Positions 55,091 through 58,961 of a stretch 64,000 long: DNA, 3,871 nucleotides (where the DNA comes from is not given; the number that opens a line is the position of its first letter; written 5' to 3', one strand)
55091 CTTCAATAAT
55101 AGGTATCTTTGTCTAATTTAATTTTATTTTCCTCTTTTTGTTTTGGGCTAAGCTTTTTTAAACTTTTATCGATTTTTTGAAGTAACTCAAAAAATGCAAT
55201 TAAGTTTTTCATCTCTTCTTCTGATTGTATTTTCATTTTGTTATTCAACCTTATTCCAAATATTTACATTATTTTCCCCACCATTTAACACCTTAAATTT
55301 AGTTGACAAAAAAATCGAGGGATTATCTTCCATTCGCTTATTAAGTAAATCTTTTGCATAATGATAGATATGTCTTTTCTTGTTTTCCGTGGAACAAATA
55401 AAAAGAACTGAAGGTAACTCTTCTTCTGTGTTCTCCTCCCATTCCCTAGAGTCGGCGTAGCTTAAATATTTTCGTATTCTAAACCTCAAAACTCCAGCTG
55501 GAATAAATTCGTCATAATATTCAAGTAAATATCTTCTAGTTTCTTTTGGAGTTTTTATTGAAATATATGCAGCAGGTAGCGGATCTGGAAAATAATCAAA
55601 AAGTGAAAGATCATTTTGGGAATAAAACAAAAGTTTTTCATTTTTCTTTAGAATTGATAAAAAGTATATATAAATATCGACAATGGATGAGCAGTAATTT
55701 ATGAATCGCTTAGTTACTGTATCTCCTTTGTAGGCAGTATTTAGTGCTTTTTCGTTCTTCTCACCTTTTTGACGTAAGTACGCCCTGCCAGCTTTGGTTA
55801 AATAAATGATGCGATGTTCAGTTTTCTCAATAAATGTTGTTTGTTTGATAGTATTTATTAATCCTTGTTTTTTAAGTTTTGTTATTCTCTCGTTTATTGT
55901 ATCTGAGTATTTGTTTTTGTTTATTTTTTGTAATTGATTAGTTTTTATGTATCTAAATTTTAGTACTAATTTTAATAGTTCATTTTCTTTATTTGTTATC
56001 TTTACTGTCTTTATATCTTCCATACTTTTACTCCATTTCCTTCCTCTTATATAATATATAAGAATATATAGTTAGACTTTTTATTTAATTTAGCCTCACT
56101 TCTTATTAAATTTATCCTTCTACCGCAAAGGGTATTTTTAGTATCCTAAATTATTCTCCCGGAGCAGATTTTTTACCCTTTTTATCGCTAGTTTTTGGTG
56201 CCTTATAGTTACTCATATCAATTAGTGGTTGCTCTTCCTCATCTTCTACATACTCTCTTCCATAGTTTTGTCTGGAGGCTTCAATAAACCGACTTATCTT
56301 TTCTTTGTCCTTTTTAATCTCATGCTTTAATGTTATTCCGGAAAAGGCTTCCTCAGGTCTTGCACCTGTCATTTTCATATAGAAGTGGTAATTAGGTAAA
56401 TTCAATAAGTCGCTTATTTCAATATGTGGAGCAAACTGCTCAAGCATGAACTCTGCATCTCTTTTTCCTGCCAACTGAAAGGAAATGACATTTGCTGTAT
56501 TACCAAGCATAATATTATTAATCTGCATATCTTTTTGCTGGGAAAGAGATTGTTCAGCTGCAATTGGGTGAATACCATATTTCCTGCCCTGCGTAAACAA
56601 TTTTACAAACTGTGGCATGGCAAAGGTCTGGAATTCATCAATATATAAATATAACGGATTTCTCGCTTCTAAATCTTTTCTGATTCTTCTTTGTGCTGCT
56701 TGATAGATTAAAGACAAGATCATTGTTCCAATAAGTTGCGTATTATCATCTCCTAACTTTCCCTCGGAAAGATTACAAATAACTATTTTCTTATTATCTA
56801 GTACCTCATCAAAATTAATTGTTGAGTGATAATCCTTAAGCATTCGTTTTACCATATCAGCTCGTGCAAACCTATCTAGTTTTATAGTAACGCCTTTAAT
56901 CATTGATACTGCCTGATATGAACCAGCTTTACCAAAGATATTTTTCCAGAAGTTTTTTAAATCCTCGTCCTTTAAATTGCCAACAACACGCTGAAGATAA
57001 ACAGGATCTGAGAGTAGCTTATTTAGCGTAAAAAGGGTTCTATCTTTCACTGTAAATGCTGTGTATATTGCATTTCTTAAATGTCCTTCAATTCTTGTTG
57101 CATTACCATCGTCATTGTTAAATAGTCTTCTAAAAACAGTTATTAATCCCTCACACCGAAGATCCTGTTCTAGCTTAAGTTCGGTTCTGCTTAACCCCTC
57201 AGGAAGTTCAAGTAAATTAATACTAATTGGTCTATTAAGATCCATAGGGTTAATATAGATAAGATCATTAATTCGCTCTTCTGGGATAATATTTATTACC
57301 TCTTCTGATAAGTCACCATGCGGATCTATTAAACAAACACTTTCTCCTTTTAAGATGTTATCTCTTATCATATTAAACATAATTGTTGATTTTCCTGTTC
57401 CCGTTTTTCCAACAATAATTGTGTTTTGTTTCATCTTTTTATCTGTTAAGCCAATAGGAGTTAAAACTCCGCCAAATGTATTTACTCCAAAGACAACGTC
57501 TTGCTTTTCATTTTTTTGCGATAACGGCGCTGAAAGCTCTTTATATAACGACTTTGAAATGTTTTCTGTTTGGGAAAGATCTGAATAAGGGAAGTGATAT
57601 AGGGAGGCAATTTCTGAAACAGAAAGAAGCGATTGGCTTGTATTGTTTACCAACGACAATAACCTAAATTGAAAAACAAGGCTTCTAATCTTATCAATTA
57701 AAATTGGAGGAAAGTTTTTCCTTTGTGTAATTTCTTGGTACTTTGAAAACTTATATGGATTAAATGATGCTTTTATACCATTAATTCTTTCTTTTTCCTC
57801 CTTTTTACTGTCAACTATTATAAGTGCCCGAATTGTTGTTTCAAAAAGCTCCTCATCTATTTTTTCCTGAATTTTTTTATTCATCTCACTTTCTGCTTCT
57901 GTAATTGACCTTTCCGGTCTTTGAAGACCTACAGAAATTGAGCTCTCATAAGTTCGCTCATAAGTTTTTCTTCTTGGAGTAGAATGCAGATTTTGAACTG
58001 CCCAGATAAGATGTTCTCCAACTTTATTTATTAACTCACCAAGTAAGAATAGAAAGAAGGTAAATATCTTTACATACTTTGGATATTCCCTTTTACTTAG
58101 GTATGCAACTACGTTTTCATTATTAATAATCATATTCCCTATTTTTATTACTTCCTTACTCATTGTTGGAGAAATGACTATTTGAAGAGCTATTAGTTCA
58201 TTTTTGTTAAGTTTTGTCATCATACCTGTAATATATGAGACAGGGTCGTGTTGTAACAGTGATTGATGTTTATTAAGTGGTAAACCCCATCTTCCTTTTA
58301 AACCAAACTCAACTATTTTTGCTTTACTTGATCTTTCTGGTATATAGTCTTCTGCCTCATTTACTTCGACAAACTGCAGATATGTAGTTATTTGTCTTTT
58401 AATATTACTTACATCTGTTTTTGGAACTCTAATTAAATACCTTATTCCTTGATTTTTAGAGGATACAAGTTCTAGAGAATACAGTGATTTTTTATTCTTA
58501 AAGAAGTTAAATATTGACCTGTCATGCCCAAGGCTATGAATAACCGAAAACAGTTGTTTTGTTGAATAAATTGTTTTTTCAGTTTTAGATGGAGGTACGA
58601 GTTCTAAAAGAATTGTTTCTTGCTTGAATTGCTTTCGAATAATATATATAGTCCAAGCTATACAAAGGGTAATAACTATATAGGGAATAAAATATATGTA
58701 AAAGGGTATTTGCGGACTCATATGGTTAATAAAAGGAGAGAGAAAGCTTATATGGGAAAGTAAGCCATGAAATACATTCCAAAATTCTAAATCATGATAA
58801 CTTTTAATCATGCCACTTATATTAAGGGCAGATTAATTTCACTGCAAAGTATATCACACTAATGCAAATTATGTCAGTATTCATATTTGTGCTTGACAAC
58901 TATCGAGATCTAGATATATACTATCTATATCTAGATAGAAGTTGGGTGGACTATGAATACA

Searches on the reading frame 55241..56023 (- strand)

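Call 40: search_protein_families(library=pfam, proteins=[window:55241-56023:-], max_evalue=0.001)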
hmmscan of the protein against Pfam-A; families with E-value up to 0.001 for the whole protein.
window:55241-56023:- (260 aa): 1 family
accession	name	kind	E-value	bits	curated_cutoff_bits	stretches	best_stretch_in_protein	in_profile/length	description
PF13814.12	Replic_Relax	-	0.00017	22.2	25.3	1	17-123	1-110/191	Replication-relaxation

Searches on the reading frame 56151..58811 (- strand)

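Call 19: search_protein_families(library=pfam, proteins=[window:56151-58811:-], max_evalue=0.0001)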
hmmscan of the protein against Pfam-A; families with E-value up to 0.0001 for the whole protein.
window:56151-58811:- (886 aa): 4 families
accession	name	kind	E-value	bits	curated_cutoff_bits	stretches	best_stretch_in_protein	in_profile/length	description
PF10412.15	TrwB_AAD_bind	-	1.7e-08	34.2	20.5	0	453-525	7-73/387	Type IV secretion-system coupling protein DNA-binding domain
PF01935.23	DUF87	-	2.3e-07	31.6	23.2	1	455-700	16-218/220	Helicase HerA, central domain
PF12696.13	TraG-D_C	-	2.6e-07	31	22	1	719-787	1-73/126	TraM recognition site of TraD and TraG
PF02534.20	T4SS-DNA_transf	-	4e-05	23.1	20.1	0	697-781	277-369/468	Type IV secretory system Conjugative DNA transfer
